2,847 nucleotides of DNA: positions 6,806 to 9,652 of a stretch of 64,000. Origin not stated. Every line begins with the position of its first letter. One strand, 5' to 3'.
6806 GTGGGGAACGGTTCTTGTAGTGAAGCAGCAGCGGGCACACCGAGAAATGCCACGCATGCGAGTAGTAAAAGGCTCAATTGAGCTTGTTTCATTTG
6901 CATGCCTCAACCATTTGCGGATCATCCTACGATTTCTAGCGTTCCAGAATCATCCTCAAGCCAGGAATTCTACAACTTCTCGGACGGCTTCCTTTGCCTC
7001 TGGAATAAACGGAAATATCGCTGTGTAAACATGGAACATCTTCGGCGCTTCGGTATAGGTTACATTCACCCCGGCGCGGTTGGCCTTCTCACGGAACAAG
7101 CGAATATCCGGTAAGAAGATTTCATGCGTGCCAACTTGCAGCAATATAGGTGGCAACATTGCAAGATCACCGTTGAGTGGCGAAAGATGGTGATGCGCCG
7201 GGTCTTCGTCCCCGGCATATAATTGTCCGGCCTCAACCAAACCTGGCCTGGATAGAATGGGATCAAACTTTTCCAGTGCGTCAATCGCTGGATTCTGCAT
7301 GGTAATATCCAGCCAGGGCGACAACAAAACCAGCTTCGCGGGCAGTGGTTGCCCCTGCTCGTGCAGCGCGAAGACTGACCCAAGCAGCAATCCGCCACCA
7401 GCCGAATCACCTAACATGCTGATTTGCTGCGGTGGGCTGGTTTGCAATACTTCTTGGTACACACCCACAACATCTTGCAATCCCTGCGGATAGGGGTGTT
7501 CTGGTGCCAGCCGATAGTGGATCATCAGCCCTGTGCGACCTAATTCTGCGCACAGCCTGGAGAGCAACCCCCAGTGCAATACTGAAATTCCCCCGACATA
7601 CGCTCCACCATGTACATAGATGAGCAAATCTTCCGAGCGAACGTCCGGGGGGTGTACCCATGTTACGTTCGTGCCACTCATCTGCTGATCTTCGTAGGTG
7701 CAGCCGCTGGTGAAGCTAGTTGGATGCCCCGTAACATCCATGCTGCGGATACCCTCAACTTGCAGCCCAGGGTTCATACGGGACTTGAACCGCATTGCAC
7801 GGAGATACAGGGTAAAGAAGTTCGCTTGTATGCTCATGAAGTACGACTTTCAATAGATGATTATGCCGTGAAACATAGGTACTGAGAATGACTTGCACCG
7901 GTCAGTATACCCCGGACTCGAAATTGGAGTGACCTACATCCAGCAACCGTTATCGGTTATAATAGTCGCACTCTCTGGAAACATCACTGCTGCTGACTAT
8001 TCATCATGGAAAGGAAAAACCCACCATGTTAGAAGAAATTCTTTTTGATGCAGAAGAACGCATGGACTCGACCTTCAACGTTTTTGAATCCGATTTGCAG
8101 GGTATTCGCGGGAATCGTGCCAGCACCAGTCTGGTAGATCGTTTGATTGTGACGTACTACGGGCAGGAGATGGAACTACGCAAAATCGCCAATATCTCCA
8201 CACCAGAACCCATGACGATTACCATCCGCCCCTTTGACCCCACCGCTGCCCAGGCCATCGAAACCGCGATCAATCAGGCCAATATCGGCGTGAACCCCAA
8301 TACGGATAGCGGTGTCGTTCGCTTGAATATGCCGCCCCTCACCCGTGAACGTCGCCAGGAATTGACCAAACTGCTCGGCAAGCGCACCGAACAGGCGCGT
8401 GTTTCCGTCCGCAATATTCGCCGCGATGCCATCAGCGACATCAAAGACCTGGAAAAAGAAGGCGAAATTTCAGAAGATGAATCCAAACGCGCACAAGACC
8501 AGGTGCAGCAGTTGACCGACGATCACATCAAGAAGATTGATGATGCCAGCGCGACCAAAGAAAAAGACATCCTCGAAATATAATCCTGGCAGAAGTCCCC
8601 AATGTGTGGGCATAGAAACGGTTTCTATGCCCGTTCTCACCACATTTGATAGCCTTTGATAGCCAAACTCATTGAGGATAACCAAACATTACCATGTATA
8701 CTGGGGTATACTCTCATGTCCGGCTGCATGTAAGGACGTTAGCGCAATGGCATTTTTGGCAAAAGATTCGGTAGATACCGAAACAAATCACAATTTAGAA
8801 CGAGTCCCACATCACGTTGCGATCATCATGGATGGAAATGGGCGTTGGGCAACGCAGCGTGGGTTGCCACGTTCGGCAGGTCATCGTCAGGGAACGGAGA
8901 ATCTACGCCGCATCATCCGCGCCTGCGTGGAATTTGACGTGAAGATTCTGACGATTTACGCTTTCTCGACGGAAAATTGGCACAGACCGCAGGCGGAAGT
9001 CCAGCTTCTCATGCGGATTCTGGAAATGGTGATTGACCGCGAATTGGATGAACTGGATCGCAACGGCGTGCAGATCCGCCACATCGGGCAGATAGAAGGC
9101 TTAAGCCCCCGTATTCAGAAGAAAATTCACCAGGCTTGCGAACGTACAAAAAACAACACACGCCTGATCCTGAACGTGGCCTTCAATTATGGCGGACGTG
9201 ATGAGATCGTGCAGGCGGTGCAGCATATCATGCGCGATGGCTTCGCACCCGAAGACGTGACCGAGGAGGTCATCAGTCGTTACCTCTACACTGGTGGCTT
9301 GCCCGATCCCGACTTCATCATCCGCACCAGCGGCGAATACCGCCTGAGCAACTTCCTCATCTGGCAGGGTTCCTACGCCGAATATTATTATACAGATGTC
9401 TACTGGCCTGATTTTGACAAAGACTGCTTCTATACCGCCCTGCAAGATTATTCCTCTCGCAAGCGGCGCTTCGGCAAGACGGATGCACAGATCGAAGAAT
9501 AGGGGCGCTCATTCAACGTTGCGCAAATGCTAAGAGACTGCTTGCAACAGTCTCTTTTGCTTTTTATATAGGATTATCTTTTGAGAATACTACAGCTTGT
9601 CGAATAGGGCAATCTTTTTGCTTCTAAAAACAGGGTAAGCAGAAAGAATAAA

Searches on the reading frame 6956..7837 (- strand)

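Call 20: search_protein_families(library=pfam, proteins=[window:6956-7837:-], max_evalue=0.001)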
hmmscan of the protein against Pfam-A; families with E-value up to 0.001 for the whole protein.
window:6956-7837:- (293 aa): 4 families
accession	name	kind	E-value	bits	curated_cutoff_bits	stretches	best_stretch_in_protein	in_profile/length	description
PF07859.19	Abhydrolase_3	-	4.4e-44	151.2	25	1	72-272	1-209/210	alpha/beta hydrolase fold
PF10340.15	Say1_Mug180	-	7.6e-17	61.7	21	1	48-216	97-278/374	Steryl acetyl hydrolase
PF20434.5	BD-FAE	-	6.3e-05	23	26.8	1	70-150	14-102/215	BD-FAE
PF12146.15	Hydrolase_4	-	0.00042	20.1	27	1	120-195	59-130/239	Serine aminopeptidase, S33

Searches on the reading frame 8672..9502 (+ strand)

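Call 20: search_protein_families(library=pfam, proteins=[window:8672-9502:+], max_evalue=0.001)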
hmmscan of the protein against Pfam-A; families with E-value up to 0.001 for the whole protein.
window:8672-9502:+ (276 aa): 1 family
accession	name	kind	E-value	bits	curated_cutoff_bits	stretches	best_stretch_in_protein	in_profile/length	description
PF01255.24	Prenyltransf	-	1.2e-87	293.5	27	1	52-268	1-219/219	Putative undecaprenyl diphosphate synthase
